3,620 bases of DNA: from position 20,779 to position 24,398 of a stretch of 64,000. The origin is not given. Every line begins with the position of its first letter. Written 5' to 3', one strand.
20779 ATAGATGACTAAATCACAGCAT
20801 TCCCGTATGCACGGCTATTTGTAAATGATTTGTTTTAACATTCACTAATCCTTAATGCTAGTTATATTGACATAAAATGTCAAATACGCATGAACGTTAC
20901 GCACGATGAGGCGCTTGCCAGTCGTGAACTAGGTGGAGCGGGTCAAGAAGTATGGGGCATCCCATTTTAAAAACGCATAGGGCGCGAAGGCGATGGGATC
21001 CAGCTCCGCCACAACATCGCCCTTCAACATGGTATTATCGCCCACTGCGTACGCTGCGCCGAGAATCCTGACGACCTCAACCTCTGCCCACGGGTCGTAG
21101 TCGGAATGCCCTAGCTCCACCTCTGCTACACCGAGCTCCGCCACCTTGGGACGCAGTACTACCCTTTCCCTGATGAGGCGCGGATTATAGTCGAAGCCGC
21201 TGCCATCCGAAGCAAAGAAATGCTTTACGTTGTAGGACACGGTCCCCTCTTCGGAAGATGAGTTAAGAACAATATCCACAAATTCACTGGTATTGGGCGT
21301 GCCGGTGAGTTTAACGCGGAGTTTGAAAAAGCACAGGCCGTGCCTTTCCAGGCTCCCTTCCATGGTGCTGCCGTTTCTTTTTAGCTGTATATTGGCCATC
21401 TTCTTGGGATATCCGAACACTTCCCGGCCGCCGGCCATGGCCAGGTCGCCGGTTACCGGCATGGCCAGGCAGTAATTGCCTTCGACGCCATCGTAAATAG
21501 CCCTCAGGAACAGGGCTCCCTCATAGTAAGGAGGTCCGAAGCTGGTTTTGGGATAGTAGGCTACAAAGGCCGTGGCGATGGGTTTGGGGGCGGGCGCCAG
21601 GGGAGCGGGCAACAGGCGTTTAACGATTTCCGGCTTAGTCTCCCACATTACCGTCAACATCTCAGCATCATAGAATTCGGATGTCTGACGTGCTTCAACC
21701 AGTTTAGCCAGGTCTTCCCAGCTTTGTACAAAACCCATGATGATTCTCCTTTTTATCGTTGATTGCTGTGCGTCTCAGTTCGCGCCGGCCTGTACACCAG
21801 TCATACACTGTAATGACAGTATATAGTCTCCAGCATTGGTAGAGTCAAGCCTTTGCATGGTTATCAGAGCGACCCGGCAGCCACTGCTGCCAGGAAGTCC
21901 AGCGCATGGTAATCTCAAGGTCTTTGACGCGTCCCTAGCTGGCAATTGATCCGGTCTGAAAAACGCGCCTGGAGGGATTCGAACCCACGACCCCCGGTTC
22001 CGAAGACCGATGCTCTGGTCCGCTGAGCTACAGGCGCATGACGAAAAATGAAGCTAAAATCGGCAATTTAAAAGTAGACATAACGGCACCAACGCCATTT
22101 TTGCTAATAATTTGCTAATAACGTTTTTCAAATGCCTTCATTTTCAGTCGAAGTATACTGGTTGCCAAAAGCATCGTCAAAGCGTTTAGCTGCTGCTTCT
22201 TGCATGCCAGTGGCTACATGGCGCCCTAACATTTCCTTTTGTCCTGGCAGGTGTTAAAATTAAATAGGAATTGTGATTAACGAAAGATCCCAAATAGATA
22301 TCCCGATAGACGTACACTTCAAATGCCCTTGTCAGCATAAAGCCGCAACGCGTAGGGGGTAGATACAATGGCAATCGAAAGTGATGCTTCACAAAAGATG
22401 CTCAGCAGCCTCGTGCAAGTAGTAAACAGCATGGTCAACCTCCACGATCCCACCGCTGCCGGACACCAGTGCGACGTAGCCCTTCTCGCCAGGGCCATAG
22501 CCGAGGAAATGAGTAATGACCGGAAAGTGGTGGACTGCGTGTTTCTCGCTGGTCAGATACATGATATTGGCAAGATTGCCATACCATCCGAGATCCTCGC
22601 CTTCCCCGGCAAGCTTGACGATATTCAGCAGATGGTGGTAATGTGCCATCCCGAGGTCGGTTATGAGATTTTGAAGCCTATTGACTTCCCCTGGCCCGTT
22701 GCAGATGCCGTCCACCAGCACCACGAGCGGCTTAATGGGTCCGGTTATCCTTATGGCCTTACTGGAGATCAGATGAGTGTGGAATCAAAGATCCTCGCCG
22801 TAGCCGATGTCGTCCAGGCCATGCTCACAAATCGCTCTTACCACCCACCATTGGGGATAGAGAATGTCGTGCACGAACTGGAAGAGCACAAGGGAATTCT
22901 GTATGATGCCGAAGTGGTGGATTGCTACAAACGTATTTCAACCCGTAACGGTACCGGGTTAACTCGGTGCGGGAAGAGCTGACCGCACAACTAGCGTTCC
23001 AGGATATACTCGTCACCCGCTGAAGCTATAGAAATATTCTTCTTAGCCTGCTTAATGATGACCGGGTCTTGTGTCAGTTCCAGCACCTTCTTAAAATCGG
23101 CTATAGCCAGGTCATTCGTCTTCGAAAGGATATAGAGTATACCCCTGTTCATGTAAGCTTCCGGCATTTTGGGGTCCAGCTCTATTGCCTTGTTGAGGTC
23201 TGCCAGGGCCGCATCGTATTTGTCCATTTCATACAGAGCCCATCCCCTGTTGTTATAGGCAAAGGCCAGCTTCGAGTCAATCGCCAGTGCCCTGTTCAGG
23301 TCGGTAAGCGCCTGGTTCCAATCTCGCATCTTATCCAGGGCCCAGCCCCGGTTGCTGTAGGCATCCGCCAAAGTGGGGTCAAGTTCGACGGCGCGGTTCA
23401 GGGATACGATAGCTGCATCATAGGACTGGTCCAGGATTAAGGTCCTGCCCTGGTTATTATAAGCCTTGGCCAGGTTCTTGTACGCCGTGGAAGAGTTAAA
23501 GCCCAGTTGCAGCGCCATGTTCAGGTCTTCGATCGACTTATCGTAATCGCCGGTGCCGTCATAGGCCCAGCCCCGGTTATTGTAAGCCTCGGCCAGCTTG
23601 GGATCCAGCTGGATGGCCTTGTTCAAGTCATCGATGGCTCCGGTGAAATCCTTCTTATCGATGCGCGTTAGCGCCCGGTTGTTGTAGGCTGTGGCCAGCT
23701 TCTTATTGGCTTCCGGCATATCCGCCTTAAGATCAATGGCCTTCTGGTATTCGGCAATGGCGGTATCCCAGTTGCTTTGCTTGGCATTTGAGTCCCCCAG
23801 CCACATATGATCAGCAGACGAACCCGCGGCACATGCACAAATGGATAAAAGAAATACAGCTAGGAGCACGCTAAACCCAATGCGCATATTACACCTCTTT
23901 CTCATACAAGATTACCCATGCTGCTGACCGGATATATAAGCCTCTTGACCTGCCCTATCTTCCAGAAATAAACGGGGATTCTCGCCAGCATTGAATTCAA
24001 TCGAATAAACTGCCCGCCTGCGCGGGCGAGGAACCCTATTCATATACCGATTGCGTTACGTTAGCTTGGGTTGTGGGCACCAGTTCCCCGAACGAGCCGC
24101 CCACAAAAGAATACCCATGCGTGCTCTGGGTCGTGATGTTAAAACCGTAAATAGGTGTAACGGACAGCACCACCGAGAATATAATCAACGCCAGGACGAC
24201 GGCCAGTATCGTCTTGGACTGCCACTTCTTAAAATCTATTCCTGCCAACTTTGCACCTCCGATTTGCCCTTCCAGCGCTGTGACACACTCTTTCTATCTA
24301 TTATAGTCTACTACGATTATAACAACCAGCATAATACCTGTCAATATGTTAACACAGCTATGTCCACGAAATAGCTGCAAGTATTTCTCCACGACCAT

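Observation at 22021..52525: A ~30.5-kb segment bracketed by an intact tRNA-Arg and a 20-bp copy of its 5' end next to tRNA-His: island-like att duplication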

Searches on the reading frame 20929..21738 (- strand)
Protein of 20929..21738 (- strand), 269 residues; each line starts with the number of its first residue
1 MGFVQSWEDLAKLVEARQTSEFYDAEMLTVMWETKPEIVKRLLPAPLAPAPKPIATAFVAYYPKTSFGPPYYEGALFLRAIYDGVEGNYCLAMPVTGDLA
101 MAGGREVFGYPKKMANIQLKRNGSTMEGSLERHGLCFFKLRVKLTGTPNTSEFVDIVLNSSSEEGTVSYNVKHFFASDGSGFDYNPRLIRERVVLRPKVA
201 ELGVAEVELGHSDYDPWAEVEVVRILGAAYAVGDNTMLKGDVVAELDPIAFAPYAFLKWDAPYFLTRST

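Call 9: search_protein_families(library=pfam, proteins=[window:20929-21738:-])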
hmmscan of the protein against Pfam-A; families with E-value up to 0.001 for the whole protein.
window:20929-21738:- (269 aa): 1 family
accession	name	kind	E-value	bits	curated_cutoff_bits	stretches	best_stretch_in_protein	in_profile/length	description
PF06314.16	ADC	-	1.8e-54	185.2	29.8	1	21-245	18-236/238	Acetoacetate decarboxylase (ADC)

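Call 10: find_encoding_contigs(protein=window:20929-21738:-, flank=10000, max_places=10)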
Protein window:20929-21738:- (269 aa): 14 contigs read that carry it; 10 places shown.
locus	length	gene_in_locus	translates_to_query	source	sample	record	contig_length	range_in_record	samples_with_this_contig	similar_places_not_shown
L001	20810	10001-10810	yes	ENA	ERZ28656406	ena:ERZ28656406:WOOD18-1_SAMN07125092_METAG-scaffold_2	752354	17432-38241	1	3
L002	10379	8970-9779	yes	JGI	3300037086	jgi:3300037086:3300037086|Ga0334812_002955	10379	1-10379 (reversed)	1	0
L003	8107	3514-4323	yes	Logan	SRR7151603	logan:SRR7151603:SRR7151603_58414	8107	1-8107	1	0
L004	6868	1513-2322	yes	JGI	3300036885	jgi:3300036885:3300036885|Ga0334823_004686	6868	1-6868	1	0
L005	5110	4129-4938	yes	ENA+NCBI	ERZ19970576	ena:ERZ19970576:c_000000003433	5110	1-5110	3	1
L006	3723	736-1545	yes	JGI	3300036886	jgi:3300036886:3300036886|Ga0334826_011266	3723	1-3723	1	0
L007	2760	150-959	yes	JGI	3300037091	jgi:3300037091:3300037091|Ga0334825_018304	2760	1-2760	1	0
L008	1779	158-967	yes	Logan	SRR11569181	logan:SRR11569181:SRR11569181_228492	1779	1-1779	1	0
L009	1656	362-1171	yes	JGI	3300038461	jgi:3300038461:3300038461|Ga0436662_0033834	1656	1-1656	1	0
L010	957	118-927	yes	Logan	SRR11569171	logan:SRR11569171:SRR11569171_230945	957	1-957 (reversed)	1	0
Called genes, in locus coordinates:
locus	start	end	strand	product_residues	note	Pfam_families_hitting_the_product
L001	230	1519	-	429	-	PF01554:MatE (weak)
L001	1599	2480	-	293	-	PF07760:DUF1616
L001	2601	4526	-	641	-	-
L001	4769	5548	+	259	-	PF02517:Rce1-like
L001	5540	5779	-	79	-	-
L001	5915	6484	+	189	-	-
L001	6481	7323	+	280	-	PF07760:DUF1616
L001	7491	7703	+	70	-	-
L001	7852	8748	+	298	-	-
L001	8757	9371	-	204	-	PF08668:HDOD (weak), PF13487:HD_5, PF01966:HD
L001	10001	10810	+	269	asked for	PF06314:ADC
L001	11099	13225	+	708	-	PF00989:PAS (weak), PF13426:PAS_9 (weak), PF00989:PAS, PF13188:PAS_8, PF08447:PAS_3, PF13426:PAS_9 (weak), PF13487:HD_5, PF01966:HD, +1 more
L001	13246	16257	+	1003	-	PF08448:PAS_4, PF13426:PAS_9, PF00989:PAS, PF08448:PAS_4, PF13426:PAS_9, PF13426:PAS_9, PF00989:PAS, PF00990:GGDEF, +8 more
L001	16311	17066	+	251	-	PF05116:S6PP (faint), PF02358:Trehalose_PPase (faint), PF08282:Hydrolase_3, PF12710:HAD (faint), PF00702:Hydrolase (faint), PF08282:Hydrolase_3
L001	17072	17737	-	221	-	PF04191:PEMT, PF04140:ICMT (weak)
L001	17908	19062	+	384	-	PF00248:Aldo_ket_red, PF13183:Fer4_8 (weak), PF13187:Fer4_9, PF13534:Fer4_17 (weak)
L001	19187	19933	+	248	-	PF02596:DUF169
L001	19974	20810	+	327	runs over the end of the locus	PF01208:URO-D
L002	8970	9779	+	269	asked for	PF06314:ADC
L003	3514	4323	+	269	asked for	PF06314:ADC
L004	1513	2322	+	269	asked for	PF06314:ADC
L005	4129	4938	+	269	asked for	PF06314:ADC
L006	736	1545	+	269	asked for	PF06314:ADC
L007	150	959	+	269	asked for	PF06314:ADC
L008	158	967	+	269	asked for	PF06314:ADC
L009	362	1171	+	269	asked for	PF06314:ADC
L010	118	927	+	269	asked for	PF06314:ADC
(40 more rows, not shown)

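Call 15: find_related_loci(query=window:20929-21738:-, collection=genome_contigs, flank=10000)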
Query window:20929-21738:- (269 aa) in genome_contigs; peptide patterns used: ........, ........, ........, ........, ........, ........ (x = any residue, [..] = any of these).
99 stretches matched a pattern; 65 encode a relative of the query (tblastn E <= 1e-3); 65 distinct loci.
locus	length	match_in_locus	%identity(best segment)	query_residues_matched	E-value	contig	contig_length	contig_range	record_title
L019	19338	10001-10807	96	1-269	6e-179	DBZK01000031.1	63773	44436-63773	MAG TPA_asm: Dehalococcoidia bacterium UBA1162 UBA1162_contig_6558, whole genome shotgun sequence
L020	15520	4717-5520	97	1-268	2e-178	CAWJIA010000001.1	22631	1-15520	MAG: uncultured Chloroflexia bacterium isolate MFD03726.bin.1.148 genome assembly, contig: contig_113753, whole genome s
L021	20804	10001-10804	95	1-268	7e-174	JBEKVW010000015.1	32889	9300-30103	MAG: Dehalococcoidia bacterium isolate SPRUCE 613 SPRUCE_613_15, whole genome shotgun sequence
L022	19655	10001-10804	90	1-268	7e-167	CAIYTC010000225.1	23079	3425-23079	MAG: uncultured Dehalococcoidia bacterium isolate AlinenSedimentsD1_bin-0298 genome assembly, contig: bin-0298:225/296,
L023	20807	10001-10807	93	1-269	6e-166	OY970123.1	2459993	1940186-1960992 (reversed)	MAG: uncultured Chloroflexia bacterium isolate MFD01476.bin.c.5 genome assembly, chromosome: 1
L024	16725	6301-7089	88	1-266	2e-152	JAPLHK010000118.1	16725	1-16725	MAG: Chloroflexota bacterium isolate LacPavin_0419_WC90_MAG_53_8 LacPavin_0419_WC90_scaffold_98578, whole genome shotgun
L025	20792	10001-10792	87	1-267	1e-150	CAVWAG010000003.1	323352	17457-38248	MAG: uncultured Chloroflexia bacterium isolate MFD03726.bin.2.102 genome assembly, contig: contig_25319, whole genome sh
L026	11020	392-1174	66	1-260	4e-120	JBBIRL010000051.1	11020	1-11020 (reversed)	MAG: Dehalococcoidia bacterium isolate CYF170214_bin_349 NODE_6654_length_11020_cov_4.826083, whole genome shotgun seque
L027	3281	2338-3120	63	1-260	7e-114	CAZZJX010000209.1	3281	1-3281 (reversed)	MAG TPA_asm: uncultured Dehalococcoidales bacterium isolate SRP068000_co1_322 genome assembly, contig: NODE_79582_length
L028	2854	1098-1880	62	1-260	1e-114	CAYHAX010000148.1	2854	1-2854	MAG TPA_asm: uncultured Dehalococcoidia bacterium isolate ERP119294_co2_375 genome assembly, contig: k141_3333514, whole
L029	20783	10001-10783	62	1-260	3e-109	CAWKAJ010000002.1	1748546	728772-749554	MAG: uncultured Chloroflexia bacterium isolate MFD03726.bin.1.10 genome assembly, contig: contig_31094, whole genome sho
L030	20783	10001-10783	63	1-260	1e-110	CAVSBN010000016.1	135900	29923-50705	MAG: uncultured Chloroflexia bacterium isolate MFD04408.bin.2.187 genome assembly, contig: contig_41102, whole genome sh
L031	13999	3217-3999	58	1-260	3e-102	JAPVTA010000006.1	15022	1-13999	MAG: Thermodesulfobacteriota bacterium isolate MW3_metabat.11 k97_8779, whole genome shotgun sequence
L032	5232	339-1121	60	1-260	8e-102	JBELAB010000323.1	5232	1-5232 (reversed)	MAG: Syntrophobacteraceae bacterium isolate SPRUCE 83 SPRUCE_83_323, whole genome shotgun sequence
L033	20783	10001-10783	59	1-260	6e-101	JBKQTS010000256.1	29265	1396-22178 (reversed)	MAG: Syntrophobacteraceae bacterium isolate MHr2D2E2F__bin_75 MHr2D2E2F_000000258718, whole genome shotgun sequence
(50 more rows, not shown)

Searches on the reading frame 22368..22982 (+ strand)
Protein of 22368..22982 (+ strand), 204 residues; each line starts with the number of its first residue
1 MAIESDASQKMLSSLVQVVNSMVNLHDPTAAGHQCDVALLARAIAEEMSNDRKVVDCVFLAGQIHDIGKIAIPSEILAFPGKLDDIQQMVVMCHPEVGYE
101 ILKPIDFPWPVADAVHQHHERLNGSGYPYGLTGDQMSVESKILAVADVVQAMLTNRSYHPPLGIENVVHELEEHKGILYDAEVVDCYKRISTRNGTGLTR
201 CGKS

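Call 7: search_protein_families(library=pfam, proteins=[window:22368-22982:+])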
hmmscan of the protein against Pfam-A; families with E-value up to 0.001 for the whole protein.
window:22368-22982:+ (204 aa): 3 families
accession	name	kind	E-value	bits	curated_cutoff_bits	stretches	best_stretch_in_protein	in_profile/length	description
PF13487.12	HD_5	-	6.7e-32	111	27.2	1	18-183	2-170/170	HD domain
PF01966.28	HD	-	6.5e-18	65.5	22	1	32-152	3-116/116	HD domain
PF08668.18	HDOD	-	6.9e-07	29.4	22.9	1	30-120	95-195/196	HDOD domain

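Call 58: find_homologous_proteins(query=window:22368-22982:+, max_evalue=1e-30)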
Query window:22368-22982:+ (204 aa): 1487 proteins with E <= 1e-30 among 2096 candidates; the best 120 are listed.
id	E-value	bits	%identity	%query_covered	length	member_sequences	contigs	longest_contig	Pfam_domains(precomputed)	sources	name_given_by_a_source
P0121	1.1e-119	415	91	100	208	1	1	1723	PF08668.19,PF13487.13,PF01966.29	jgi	jgi:putative nucleotidyltransferase with HDIG domain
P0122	7.5e-118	409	90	100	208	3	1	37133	PF13487.13,PF01966.29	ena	-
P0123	3.3e-104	365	82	100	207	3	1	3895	PF08668.19,PF13487.13,PF01966.29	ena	-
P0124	6.4e-103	361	81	100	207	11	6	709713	PF08668.19,PF13487.13,PF01966.29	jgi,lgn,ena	jgi:putative nucleotidyltransferase with HDIG domain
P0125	1.4e-87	311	72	98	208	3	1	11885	PF13487.13,PF01966.29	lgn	-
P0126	1.5e-85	304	68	100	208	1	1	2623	PF08668.19,PF13487.13,PF01966.29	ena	-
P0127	1.8e-84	301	70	96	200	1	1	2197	PF13487.13,PF01966.29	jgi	jgi:HD-GYP domain-containing protein (c-di-GMP phosphodiesterase class II)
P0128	6.4e-84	299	65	100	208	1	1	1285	PF08668.19,PF13487.13,PF01966.29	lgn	-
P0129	3.5e-78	280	63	98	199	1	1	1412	PF08668.19,PF13487.13,PF01966.29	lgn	-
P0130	1.9e-76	274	61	98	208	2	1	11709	PF13487.13,PF01966.29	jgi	jgi:putative two-component system response regulator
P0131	3.6e-75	270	65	92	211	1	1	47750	PF08668.19,PF13487.13,PF01966.29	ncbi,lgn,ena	-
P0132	6.9e-75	269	65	94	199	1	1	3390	PF08668.19,PF13487.13,PF01966.29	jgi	jgi:putative nucleotidyltransferase with HDIG domain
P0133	3.9e-74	267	60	93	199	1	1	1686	PF13487.13,PF01966.29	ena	-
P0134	5.2e-74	266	59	96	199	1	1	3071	PF13487.13,PF01966.29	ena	-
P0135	1.1e-73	265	65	92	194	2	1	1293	PF08668.19,PF13487.13,PF01966.29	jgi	jgi:putative nucleotidyltransferase with HDIG domain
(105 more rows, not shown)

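Call 59: find_encoding_contigs(protein=P0122, flank=10000, max_places=3)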
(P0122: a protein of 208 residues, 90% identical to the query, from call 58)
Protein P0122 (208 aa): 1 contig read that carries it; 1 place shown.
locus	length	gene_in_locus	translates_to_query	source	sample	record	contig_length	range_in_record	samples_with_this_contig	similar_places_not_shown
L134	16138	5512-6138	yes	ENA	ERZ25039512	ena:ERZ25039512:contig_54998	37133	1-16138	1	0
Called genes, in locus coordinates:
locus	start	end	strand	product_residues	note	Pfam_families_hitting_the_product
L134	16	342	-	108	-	PF02627:CMD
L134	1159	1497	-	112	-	PF02635:DsrE (weak)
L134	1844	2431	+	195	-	PF02887:PK_C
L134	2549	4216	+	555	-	PF02776:TPP_enzyme_N, PF00205:TPP_enzyme_M, PF02775:TPP_enzyme_C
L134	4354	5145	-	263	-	PF23441:SDR (faint), PF00106:adh_short, PF08659:KR, PF13561:adh_short_C2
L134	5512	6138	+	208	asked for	PF13487:HD_5, PF01966:HD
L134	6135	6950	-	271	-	-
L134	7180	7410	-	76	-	-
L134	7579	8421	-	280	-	PF07760:DUF1616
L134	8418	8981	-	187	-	-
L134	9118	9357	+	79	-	-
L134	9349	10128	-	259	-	PF02517:Rce1-like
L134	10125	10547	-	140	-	PF07760:DUF1616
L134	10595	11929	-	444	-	PF03446:NAD_binding_2, PF03721:UDPG_MGDP_dh_N, PF00984:UDPG_MGDP_dh, PF03720:UDPG_MGDP_dh_C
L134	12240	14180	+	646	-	-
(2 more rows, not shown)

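Call 60: find_encoding_contigs(protein=P0124, flank=10000, max_places=4)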
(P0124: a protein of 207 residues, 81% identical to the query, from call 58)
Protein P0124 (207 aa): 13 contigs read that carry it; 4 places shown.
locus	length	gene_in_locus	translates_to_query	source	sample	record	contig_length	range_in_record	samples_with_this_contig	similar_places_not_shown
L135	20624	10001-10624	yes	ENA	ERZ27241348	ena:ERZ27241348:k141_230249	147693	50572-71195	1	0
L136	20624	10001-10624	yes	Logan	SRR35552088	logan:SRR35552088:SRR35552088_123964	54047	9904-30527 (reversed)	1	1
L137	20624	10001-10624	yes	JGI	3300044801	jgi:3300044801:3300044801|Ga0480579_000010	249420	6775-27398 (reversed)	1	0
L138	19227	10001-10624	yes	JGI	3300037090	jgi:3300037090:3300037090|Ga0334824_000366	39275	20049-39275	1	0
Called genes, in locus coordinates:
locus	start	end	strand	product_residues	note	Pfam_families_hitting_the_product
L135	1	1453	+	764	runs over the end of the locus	PF01326:PPDK_N, PF00391:PEP-utilizers, PF02896:PEP-utilizers_C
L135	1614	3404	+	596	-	PF00009:GTP_EFTU, PF03144:GTP_EFTU_D2, PF14492:EFG_III (faint), PF00679:EFG_C, PF06421:LepA_C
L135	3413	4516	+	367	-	PF04055:Radical_SAM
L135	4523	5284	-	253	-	PF02544:Steroid_dh, PF06966:DUF1295, PF04191:PEMT (weak)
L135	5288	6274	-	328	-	PF01073:3Beta_HSD, PF01370:Epimerase, PF02719:Polysacc_synt_2 (weak), PF04321:RmlD_sub_bind, PF05368:NmrA (faint), PF13460:NAD_binding_10, PF16363:GDP_Man_Dehyd, PF07993:NAD_binding_4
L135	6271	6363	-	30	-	-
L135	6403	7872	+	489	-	PF02629:CoA_binding, PF13380:CoA_binding_2, PF13607:Succ_CoA_lig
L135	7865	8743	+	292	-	PF13188:PAS_8 (faint), PF08448:PAS_4 (weak), PF13426:PAS_9, PF00989:PAS, PF08448:PAS_4, PF13426:PAS_9, PF08447:PAS_3 (weak)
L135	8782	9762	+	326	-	PF07853:DUF1648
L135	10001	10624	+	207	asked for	PF08668:HDOD (weak), PF13487:HD_5, PF01966:HD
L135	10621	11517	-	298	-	-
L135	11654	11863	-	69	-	-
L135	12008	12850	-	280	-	PF07760:DUF1616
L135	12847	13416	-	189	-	-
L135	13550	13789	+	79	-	-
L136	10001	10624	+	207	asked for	PF08668:HDOD (weak), PF13487:HD_5, PF01966:HD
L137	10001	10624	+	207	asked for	PF08668:HDOD (weak), PF13487:HD_5, PF01966:HD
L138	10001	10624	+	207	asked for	PF08668:HDOD (weak), PF13487:HD_5, PF01966:HD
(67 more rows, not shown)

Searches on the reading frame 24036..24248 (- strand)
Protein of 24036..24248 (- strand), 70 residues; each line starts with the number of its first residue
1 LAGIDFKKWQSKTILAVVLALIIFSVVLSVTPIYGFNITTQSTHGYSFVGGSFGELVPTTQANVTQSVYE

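Call 32: search_protein_families(library=pfam, max_evalue=0.1, proteins=[window:24036-24248:-])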
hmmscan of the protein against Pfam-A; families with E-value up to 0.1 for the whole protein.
window:24036-24248:- (70 aa): 0 families
